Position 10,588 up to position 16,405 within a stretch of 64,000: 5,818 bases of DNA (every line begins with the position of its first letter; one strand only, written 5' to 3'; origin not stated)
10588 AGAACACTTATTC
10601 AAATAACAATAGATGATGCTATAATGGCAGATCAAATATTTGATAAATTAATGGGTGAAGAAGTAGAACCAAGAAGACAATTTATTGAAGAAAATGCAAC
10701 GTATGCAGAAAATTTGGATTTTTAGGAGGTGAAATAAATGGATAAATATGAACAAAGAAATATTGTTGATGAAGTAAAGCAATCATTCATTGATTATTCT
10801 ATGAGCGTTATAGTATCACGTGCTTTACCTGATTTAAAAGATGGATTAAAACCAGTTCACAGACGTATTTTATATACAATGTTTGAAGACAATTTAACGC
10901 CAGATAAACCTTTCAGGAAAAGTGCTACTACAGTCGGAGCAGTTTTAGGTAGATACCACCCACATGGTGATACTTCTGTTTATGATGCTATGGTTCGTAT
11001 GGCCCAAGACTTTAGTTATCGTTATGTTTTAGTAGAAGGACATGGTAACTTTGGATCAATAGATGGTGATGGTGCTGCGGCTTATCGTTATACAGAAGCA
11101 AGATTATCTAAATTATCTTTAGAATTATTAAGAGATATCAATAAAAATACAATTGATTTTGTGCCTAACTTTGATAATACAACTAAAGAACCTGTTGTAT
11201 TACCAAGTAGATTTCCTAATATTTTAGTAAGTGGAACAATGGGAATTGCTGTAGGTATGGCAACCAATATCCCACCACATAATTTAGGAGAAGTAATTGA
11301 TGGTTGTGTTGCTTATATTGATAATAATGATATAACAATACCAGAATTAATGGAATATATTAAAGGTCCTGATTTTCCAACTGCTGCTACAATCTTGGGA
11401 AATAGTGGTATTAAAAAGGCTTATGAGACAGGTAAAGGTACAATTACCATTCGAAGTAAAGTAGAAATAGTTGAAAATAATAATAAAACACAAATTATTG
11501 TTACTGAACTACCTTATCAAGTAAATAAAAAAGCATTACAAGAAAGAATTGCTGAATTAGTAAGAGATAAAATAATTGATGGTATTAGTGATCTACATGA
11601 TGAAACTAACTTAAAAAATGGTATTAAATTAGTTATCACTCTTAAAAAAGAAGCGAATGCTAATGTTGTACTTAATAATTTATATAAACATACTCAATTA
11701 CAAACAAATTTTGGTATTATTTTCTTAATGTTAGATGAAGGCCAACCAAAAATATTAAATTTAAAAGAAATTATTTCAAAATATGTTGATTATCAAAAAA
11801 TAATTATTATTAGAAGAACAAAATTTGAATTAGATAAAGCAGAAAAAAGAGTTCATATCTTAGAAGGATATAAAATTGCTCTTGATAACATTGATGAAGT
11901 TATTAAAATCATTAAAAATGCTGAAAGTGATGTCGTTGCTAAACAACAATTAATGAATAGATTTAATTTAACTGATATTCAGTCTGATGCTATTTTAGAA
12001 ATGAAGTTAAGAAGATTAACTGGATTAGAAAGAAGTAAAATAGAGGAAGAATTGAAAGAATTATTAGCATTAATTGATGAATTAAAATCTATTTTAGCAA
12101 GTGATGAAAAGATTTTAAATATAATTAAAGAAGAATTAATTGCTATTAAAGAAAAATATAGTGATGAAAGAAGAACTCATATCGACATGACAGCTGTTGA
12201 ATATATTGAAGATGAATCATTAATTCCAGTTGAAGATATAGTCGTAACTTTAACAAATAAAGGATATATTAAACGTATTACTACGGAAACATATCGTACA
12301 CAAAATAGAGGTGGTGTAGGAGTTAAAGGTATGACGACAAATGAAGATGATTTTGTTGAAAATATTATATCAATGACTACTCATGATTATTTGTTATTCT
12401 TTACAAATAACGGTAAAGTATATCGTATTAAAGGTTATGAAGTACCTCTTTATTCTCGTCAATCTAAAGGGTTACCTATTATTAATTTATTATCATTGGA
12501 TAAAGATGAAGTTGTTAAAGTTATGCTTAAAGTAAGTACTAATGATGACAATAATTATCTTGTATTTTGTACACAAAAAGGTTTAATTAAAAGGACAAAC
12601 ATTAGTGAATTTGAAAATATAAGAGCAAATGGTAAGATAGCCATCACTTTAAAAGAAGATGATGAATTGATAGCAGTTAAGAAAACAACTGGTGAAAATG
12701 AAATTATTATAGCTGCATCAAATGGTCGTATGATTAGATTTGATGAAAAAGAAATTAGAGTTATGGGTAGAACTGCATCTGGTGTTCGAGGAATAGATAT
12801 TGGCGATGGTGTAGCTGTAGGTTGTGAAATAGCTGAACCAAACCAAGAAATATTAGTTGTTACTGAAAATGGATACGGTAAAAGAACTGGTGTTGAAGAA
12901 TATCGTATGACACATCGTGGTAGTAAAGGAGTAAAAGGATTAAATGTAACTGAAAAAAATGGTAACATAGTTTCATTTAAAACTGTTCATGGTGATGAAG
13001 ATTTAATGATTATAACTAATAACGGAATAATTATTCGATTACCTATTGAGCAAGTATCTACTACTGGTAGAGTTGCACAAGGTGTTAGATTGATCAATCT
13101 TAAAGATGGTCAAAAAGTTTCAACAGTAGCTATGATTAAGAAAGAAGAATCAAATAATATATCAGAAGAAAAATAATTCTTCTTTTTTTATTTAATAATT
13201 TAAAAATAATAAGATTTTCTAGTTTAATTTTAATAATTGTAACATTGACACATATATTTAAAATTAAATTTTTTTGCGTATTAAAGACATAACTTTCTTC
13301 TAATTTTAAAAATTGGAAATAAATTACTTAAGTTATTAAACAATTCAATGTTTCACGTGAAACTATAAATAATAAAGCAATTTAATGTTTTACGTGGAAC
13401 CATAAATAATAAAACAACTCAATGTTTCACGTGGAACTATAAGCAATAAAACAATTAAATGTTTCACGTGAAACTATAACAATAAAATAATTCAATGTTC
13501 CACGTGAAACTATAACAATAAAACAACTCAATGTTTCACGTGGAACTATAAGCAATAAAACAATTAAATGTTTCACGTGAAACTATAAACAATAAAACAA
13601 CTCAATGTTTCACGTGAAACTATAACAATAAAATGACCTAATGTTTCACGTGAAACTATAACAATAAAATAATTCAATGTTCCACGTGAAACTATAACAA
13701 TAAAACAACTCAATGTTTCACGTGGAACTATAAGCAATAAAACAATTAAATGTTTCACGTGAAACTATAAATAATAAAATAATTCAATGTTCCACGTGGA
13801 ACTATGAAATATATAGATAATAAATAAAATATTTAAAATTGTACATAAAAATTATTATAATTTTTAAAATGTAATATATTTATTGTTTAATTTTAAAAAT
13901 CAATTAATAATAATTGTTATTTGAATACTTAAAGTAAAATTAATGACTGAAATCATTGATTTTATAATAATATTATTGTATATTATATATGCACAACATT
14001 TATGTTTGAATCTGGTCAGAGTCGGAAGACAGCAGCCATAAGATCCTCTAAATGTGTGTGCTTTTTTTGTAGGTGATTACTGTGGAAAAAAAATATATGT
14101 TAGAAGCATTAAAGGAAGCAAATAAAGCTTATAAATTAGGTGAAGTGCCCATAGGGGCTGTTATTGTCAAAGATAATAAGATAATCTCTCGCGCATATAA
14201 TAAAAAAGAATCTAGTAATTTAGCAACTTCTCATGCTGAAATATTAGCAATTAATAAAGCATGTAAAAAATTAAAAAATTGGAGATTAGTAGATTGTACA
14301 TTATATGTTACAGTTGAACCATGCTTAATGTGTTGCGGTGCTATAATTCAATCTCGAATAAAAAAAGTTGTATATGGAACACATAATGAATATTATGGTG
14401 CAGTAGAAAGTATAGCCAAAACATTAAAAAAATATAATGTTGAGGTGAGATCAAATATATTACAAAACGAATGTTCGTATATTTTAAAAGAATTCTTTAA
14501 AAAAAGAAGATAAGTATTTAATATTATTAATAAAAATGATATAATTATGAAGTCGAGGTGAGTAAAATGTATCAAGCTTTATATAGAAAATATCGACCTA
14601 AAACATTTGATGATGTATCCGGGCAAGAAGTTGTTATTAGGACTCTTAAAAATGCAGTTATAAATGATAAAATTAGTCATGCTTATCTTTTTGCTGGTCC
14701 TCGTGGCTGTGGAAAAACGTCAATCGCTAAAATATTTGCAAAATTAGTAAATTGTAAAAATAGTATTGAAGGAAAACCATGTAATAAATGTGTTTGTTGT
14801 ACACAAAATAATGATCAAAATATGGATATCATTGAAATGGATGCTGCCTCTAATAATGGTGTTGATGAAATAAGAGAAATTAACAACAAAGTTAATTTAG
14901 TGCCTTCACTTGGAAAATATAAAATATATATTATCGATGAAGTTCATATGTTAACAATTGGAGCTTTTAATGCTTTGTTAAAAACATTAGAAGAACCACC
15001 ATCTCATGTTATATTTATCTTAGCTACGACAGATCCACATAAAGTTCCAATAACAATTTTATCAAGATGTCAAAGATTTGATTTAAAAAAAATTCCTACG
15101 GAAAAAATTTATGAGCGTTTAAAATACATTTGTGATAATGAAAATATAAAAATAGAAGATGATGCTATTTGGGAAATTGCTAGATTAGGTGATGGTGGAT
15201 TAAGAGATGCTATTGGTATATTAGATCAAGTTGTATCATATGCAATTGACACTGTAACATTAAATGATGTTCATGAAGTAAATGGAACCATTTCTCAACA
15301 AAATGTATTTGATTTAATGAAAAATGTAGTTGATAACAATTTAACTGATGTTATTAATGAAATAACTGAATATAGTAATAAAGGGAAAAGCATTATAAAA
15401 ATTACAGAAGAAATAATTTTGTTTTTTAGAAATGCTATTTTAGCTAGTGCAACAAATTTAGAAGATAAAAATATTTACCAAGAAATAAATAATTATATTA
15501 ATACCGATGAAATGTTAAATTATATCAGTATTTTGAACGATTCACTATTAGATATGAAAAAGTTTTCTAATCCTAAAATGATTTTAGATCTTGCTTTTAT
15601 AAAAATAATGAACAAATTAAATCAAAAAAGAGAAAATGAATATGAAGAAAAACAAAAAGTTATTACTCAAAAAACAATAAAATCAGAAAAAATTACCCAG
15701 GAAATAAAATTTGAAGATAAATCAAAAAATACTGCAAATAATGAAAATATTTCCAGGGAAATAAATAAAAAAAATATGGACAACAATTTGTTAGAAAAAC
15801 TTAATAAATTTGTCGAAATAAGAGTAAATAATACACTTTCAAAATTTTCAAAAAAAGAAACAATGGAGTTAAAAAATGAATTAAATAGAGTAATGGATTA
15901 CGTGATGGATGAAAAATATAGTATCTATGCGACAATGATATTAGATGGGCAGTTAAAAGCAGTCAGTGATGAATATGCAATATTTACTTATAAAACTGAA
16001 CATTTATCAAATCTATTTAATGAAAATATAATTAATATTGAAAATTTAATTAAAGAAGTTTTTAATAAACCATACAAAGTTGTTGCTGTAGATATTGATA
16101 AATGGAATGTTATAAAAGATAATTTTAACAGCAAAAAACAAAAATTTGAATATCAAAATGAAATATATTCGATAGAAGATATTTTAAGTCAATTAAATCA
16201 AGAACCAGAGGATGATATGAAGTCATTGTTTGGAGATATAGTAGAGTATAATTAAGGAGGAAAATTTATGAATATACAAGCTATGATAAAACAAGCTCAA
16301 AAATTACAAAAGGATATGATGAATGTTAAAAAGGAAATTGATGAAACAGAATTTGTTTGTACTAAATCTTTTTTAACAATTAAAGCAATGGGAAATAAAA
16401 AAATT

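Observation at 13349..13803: Thirteen tandem parS-like sites with 36-37 bp phasing downstream of gyrA: a plasmid-style centromere on the chromosome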

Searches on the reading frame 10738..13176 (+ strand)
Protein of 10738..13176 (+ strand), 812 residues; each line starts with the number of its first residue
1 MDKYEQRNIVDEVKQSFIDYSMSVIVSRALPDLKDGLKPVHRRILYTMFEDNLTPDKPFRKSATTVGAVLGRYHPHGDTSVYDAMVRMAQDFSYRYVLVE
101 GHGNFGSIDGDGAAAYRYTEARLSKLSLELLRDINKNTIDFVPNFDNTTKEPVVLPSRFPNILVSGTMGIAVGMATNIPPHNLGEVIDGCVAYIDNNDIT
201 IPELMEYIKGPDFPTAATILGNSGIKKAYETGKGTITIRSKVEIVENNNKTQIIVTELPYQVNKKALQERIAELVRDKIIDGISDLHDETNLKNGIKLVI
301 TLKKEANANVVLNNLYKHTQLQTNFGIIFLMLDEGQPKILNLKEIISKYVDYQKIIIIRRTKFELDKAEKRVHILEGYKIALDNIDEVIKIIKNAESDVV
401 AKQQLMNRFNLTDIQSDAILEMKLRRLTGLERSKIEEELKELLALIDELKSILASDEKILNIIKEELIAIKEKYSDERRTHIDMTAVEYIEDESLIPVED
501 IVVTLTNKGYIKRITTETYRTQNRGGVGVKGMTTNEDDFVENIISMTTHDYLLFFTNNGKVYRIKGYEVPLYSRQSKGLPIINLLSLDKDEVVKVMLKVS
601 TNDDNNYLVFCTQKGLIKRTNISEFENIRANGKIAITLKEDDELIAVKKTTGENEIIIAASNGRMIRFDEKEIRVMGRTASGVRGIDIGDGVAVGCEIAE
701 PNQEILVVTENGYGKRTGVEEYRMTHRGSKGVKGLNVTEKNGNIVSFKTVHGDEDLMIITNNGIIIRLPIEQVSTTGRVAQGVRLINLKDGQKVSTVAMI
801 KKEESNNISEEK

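Call 9: search_protein_families(library=ncbifam, proteins=[window:10738-13176:+], max_evalue=0.00001)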
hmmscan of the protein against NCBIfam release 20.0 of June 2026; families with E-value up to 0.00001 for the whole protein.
window:10738-13176:+ (812 aa): 10 families
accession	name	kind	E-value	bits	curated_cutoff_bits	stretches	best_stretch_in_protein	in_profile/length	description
NF004043.1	PRK05560.1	equivalog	0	1184.9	902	1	5-799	3-797/798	DNA gyrase subunit A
TIGR01063.1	gyrA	equivalog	0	1150.6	877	1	7-801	4-799/800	DNA topoisomerase (ATP-hydrolyzing) subunit A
NF038098.1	GyrA_w_intein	exception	1.1e-268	894.7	1850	2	119-801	538-1227/1232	intein-containing DNA gyrase subunit A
NF004044.1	PRK05561.1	subfamily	1.1e-253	844.2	654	2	11-690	4-675/738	DNA topoisomerase (ATP-hydrolyzing)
NF010586.0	PRK13979.1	equivalog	5e-225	749.5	1475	3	14-596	23-613/957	DNA topoisomerase IV subunit A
TIGR01061.1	parC_Gpos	equivalog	2.5e-213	710.6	813.25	2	11-740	8-735/737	DNA topoisomerase IV subunit A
TIGR01062.1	parC_Gneg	equivalog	2.8e-175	584.5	628.9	1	8-679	5-662/735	DNA topoisomerase IV subunit A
NF007209.0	PRK09631.1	equivalog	2.1e-66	224.9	644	1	11-610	6-554/635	DNA topoisomerase IV subunit A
NF009397.0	PRK12758.1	equivalog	7.1e-66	222.8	780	1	10-512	24-497/870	DNA gyrase/topoisomerase IV subunit A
NF007208.0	PRK09630.1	equivalog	4.3e-45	154.5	598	1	7-478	2-431/479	DNA topoisomerase IV subunit A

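Call 15: find_related_loci(query=window:10738-13176:+, collection=genome_contigs, flank=10000)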
Query window:10738-13176:+ (812 aa) in genome_contigs; peptide patterns used: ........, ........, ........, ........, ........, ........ (x = any residue, [..] = any of these).
599 stretches matched a pattern (row limit reached: there are more); 578 encode a relative of the query (tblastn E <= 1e-3); the best 80 are kept; 80 distinct loci.
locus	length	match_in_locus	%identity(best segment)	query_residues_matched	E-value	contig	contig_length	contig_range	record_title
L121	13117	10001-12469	95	1-807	0e+0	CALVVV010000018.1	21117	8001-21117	MAG: uncultured Bacilli bacterium isolate BRZ_FP__bin56 genome assembly, contig: BRZ_FP__NODE_2120_length_21117_cov_8.20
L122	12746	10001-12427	76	2-812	0e+0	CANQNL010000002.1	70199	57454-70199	MAG: uncultured Bacilli bacterium isolate Lapin-012__bin34 genome assembly, contig: Lapin-012__NODE_745_length_70199_cov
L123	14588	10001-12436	74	1-810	0e+0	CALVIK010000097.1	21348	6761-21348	MAG: uncultured Bacilli bacterium isolate E08__bin338 genome assembly, contig: E08__k127_4260854, whole genome shotgun s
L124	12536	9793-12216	73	2-811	0e+0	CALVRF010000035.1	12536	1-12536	MAG: uncultured Bacilli bacterium isolate BRZ_GA__bin21 genome assembly, contig: BRZ_GA__NODE_7071_length_12536_cov_6.97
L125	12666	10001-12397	73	2-802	0e+0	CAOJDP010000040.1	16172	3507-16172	MAG TPA_asm: uncultured Bacillales bacterium isolate SRR15604593_bin.36_metawrap_v1.3_MAG genome assembly, contig: NODE.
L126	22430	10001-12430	70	1-812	0e+0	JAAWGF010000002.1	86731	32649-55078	MAG: Bacilli bacterium isolate ABMPRH_31_1_2 SL341417_scaffold_495, whole genome shotgun sequence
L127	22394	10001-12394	73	2-801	0e+0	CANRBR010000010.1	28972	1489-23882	MAG: uncultured Bacilli bacterium isolate Lapin-028__bin7 genome assembly, contig: Lapin-028__NODE_1713_length_28972_cov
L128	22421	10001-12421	72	1-805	0e+0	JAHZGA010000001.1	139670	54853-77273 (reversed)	MAG: bacterium isolate HRGM_Genome_3016 HRGM_Genome_3016_1, whole genome shotgun sequence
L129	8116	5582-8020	71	1-810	0e+0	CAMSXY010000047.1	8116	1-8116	MAG TPA_asm: uncultured Bacillales bacterium isolate ERR9465699_bin.50_metawrap_v1.3_MAG genome assembly, contig: NODE.5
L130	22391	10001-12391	71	2-800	0e+0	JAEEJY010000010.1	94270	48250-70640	MAG: Bacillales bacterium isolate Tb.RUG.180 k141_1573069_flag=1_multi=24.0633_len=94270, whole genome shotgun sequence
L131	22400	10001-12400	70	2-803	0e+0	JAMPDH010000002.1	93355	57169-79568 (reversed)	MAG: Clostridium sp. isolate NALB_7821b_8 Scaffold_#2__SCF_002___93400_bp, whole genome shotgun sequence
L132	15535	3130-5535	69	1-802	0e+0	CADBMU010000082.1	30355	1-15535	MAG: uncultured Erysipelotrichaceae bacterium isolate RUG14121 genome assembly, contig: RUG14121_asm_82, whole genome sh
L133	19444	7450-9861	69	2-807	0e+0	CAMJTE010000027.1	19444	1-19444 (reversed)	MAG: uncultured Bacillales bacterium isolate SRR12081298_bin.74_metaWRAP_v1.3_MAG genome assembly, contig: ERZ12289774.3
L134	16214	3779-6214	68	1-811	0e+0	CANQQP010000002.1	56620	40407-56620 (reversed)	MAG: uncultured Bacilli bacterium isolate Lapin-008__bin8 genome assembly, contig: Lapin-008__NODE_690_length_56620_cov_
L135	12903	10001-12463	69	1-803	0e+0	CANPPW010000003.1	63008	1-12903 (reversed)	MAG TPA_asm: uncultured Tenericutes bacterium isolate SRR15730559_bin.36_metawrap_v1.3_MAG genome assembly, contig: NODE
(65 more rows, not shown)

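Call 33: find_encoding_contigs(protein=window:10738-13176:+, flank=4000, max_places=10)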
Protein window:10738-13176:+ (812 aa): 2 contigs read that carry it; 1 place shown.
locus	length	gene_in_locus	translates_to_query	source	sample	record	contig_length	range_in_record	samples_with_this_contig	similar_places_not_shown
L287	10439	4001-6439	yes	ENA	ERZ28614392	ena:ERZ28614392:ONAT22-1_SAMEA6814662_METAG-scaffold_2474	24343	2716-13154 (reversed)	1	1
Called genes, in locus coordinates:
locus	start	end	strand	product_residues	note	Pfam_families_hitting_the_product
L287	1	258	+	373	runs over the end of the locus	PF00712:DNA_pol3_beta, PF02767:DNA_pol3_beta_2, PF02768:DNA_pol3_beta_3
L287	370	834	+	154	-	PF06338:ComK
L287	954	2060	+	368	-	PF02463:SMC_N, PF13476:AAA_23 (weak)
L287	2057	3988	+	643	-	PF02518:HATPase_c, PF00204:DNA_gyraseB, PF01751:Toprim, PF00986:DNA_gyraseB_C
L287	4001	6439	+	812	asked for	PF00521:DNA_topoisoIV, PF03989:DNA_gyraseA_C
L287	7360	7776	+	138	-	PF00383:dCMP_cyt_deam_1, PF14437:MafB19-deam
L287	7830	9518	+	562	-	PF05496:RuvB_N (faint), PF13177:DNA_pol3_delta2, PF00004:AAA, PF22608:DNAX_ATPase_lid, PF12169:DNA_pol3_gamma3 (weak)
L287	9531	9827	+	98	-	PF02575:YbaB_DNA_bd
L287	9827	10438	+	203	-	PF21176:RecR_HhH, PF02132:RecR_ZnF, PF01751:Toprim, PF13662:Toprim_4, PF21175:RecR_C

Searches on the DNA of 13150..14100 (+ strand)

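Call 68: search_dna_similar(query=window:13300-13850:+, collection=plasmids, mode=distant, max_rows=15)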
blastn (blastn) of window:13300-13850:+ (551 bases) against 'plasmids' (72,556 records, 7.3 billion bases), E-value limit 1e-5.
No match.

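Call 69: search_dna_similar(query=window:13300-13850:+, collection=phages, mode=distant, max_rows=15)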
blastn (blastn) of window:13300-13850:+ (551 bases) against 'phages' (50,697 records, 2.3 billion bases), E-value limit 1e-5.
Records with a match: 1; places in all: 1; records where one place covers at least 80% of the query: 0.
Best place of each record, by identity: 60-80% 1.
By first word of the organism name: Bacteriophage 1.
By host as written in the record: - 1.
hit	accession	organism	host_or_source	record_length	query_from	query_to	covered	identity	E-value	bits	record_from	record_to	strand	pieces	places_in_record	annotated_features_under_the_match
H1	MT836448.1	Bacteriophage sp.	human fecal samples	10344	378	475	18%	71.2%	7e-6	57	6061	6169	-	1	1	record has no annotation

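Call 88: search_rna_families(source=window, start=13150, end=14100, threshold=evalue, max_evalue=1)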
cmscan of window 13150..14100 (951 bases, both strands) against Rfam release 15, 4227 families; matches with E-value up to 1: 3.
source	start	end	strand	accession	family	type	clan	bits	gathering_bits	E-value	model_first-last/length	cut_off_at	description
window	13980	14078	+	RF00169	Bacteria_small_SRP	Gene;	CL00003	62.6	40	3e-13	1-97/97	no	Bacterial small signal recognition particle RNA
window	13673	13759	+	RF03100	RAGATH-27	Gene; sRNA;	-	24.4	76.1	0.84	1-86/86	no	RAGATH-27 RNA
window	13491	13577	+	RF03100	RAGATH-27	Gene; sRNA;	-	24.4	76.1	0.84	1-86/86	no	RAGATH-27 RNA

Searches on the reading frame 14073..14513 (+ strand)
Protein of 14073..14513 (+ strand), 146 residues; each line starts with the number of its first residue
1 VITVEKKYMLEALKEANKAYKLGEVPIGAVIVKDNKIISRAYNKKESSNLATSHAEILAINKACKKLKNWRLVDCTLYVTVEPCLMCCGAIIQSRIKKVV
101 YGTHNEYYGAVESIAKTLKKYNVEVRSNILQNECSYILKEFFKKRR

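Call 10: search_protein_families(library=ncbifam, proteins=[window:14073-14513:+], max_evalue=0.00001)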
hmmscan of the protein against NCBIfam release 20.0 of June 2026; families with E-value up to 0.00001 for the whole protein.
window:14073-14513:+ (146 aa): 5 families
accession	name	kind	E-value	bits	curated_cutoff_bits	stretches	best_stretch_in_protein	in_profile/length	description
NF008113.2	PRK10860.1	equivalog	1.4e-44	151.8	150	1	5-146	7-152/165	tRNA adenosine(34) deaminase TadA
TIGR00326.1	eubact_ribD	equivalog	4.7e-19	68.8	156.35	1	9-145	1-136/343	bifunctional diaminohydroxyphosphoribosylaminopyrimidine deaminase/5-amino-6-(5-phosphoribosylamino)uracil reductase RibD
TIGR02571.1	ComEB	equivalog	3e-11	43.5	219.45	1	26-127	26-137/151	ComE operon protein 2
NF008052.0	PRK10786.1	equivalog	2e-09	36.6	500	1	5-146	3-143/367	bifunctional diaminohydroxyphosphoribosylaminopyrimidine deaminase/5-amino-6-(5-phosphoribosylamino)uracil reductase RibD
NF041025.1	antiphage_deaminase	equivalog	2.7e-07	29.8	400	1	54-101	339-385/437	anti-phage dCTP deaminase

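Call 31: find_encoding_contigs(protein=window:14073-14513:+, flank=3000, max_places=10)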
Protein window:14073-14513:+ (146 aa): no gene with exactly this product is on record in the collection.

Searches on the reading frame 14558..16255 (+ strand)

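Call 10: search_protein_families(library=ncbifam, proteins=[window:14558-16255:+], max_evalue=0.00001)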
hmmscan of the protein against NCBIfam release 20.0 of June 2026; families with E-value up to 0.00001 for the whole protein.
window:14558-16255:+ (565 aa): 75 families (the best 25 are shown)
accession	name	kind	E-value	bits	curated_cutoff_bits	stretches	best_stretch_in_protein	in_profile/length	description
NF004046.1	PRK05563.1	equivalog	2.3e-167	558.3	400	1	4-562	1-565/567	DNA polymerase III subunit gamma/tau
TIGR02397.1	dnaX_nterm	equivalog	2.8e-134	447.9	250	1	5-350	1-354/355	DNA polymerase III subunit gamma/tau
NF011526.0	PRK14965.1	equivalog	1.9e-121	406.7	670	1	5-513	3-523/578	DNA polymerase III subunits gamma and tau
NF011510.0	PRK14948.1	equivalog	2.4e-120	403.2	593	1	1-531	1-535/640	DNA polymerase III subunit gamma/tau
NF011512.0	PRK14950.1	equivalog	1.5e-113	381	593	1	5-405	3-409/585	DNA polymerase III subunits gamma and tau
NF011514.0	PRK14953.1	equivalog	1.7e-112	376.8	536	1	4-441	2-441/488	DNA polymerase III subunits gamma and tau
NF005942.0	PRK07994.1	equivalog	3.2e-112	376.7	613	1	5-422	3-438/655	DNA polymerase III subunit gamma/tau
NF004549.0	PRK05896.1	equivalog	1.5e-110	370.8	578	1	4-437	2-428/642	DNA polymerase III subunits gamma and tau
NF011523.0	PRK14962.1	equivalog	1.8e-107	360.1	576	1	6-448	2-422/474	DNA polymerase III subunits gamma and tau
NF004962.0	PRK06305.1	equivalog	3.2e-107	359.6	559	1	4-414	3-415/465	DNA polymerase III subunits gamma and tau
NF006585.0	PRK09111.1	equivalog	4.6e-105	352.6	604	1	3-531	25-565/616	DNA polymerase III subunit gamma/tau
NF006280.0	PRK08451.1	equivalog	1.7e-101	340.7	572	1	6-510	2-452/535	DNA polymerase III subunit gamma/tau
NF011531.0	PRK14971.1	equivalog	3e-101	340.1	685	1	10-396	9-404/614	DNA polymerase III subunit gamma/tau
NF005173.0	PRK06647.1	equivalog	6.7e-101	338.9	623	1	7-502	5-504/568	DNA polymerase III subunits gamma and tau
NF006429.0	PRK08691.1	equivalog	1.1e-92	311.9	969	1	5-294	3-293/709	DNA polymerase III subunits gamma and tau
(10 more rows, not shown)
